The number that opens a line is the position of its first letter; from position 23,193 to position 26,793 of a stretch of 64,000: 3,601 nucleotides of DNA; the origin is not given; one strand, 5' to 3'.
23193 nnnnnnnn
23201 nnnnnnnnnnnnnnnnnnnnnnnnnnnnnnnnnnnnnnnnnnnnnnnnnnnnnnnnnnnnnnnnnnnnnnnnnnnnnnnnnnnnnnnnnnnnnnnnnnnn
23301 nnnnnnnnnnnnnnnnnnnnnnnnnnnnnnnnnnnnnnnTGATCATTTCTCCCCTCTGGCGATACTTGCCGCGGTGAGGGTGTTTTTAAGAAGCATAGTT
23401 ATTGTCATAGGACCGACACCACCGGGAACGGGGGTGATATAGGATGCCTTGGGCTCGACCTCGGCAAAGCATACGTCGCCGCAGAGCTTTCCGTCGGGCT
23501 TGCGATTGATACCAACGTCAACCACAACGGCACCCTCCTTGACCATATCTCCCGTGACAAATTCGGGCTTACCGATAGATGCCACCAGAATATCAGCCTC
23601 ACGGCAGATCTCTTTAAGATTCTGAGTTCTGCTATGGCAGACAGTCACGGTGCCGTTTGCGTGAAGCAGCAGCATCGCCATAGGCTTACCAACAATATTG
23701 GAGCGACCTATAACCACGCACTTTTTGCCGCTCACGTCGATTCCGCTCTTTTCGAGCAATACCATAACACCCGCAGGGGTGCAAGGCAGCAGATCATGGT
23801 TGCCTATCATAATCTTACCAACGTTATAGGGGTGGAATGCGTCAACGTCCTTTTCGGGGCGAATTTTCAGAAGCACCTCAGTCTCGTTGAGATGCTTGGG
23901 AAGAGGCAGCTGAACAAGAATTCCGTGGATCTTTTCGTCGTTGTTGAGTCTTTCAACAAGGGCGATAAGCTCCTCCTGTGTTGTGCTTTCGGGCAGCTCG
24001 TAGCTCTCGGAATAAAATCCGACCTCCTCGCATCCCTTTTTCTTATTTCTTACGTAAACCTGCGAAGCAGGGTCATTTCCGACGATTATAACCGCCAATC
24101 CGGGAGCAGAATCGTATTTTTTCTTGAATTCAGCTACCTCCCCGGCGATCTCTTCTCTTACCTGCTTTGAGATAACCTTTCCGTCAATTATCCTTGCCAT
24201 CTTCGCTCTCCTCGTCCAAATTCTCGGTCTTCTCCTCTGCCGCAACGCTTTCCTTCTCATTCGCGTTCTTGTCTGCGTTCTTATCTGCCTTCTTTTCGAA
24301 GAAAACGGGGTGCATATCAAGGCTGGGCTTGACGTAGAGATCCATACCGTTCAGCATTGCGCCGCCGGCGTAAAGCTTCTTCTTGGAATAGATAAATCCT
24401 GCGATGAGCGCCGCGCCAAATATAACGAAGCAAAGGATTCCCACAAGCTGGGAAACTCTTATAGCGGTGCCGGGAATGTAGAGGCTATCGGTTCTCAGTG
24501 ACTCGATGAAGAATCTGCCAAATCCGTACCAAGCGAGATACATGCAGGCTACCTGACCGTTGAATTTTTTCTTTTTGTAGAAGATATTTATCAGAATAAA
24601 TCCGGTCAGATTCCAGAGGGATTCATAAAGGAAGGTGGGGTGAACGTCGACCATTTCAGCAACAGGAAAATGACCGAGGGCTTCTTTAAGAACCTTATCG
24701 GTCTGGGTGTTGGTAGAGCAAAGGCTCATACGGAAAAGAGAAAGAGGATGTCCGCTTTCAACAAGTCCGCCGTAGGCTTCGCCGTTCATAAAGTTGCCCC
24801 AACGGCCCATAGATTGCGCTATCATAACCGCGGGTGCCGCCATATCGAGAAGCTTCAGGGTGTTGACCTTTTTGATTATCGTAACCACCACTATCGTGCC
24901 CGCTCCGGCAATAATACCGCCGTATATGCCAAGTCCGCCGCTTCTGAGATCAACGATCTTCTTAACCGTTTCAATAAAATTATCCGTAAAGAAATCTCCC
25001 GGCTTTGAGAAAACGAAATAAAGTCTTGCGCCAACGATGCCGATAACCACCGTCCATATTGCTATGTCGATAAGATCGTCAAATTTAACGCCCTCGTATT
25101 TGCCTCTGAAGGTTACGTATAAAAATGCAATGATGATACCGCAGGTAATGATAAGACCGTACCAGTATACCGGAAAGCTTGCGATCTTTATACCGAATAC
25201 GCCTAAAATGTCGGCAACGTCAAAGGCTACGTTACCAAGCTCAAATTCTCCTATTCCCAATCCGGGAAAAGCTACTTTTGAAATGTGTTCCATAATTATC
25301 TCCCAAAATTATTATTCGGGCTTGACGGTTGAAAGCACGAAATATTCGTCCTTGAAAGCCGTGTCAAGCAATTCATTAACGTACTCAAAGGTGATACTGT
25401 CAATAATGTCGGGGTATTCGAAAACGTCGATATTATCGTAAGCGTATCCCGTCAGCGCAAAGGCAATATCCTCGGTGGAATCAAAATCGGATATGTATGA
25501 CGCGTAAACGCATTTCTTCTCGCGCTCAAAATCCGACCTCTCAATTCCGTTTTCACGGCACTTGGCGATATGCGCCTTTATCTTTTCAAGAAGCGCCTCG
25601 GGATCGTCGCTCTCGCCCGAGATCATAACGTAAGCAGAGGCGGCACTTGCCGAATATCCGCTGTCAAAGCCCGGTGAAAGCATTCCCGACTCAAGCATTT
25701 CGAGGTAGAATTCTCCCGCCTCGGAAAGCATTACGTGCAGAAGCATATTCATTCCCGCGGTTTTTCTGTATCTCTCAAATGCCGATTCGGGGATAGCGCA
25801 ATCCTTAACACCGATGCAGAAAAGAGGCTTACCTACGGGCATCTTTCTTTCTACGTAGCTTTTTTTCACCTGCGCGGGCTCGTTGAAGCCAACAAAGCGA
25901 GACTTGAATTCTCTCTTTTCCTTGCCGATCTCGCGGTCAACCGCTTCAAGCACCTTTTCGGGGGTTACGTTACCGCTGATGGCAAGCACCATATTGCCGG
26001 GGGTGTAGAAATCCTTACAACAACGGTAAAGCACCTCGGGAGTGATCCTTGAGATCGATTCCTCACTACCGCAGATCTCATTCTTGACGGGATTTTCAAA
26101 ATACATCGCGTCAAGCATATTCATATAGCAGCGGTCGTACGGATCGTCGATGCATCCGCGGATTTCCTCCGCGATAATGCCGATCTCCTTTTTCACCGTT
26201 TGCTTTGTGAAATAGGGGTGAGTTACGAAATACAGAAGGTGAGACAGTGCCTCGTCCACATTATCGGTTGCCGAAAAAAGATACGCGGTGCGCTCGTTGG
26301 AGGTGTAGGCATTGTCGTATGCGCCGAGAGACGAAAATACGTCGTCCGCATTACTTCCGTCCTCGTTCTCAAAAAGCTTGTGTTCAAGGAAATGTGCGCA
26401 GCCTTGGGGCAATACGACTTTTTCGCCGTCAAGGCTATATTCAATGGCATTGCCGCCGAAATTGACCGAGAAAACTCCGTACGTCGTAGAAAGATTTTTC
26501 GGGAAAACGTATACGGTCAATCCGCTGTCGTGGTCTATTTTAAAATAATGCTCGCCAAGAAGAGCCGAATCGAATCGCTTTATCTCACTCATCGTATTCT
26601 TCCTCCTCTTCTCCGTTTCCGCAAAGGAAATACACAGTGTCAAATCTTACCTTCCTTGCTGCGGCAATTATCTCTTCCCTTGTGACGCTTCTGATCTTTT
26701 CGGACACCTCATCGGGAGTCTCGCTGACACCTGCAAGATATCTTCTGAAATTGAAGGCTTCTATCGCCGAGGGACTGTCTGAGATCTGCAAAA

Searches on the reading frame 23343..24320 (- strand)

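Call 74: search_protein_families(library=pfam, proteins=[window:23343-24320:-], max_evalue=0.00001)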
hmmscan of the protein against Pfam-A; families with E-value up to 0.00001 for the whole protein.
window:23343-24320:- (325 aa): 2 families
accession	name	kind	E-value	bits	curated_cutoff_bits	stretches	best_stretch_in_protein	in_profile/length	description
PF02882.25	THF_DHG_CYH_C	-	1.4e-72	242.7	27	1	163-319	1-157/160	Tetrahydrofolate dehydrogenase/cyclohydrolase, NAD(P)-binding domain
PF00763.28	THF_DHG_CYH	-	7.6e-46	155.6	32.8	1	45-160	1-115/115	Tetrahydrofolate dehydrogenase/cyclohydrolase, catalytic domain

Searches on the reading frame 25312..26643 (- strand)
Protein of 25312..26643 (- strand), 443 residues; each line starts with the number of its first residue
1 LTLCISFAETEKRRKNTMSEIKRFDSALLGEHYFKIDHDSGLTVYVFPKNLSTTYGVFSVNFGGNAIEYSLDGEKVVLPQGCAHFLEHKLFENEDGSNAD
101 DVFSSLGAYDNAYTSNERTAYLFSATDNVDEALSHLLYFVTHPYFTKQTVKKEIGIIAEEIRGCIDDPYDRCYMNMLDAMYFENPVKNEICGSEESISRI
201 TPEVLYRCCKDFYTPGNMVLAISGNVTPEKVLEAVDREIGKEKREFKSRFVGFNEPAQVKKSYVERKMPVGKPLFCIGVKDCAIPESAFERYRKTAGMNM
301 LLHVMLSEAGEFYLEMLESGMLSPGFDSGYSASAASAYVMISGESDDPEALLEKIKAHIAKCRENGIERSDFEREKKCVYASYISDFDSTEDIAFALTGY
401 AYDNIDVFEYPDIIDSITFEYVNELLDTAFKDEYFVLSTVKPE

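Call 74: search_protein_families(library=pfam, proteins=[window:25312-26643:-], max_evalue=0.00001)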
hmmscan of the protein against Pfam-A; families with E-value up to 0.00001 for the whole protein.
window:25312-26643:- (443 aa): 2 families
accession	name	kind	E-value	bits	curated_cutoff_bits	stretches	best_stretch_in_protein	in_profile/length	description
PF05193.26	Peptidase_M16_C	-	5.3e-17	62.7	23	1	200-377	2-179/181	Peptidase M16 inactive domain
PF00675.25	Peptidase_M16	-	1.3e-14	54.7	22.3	1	80-192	31-147/149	Insulinase (Peptidase family M16)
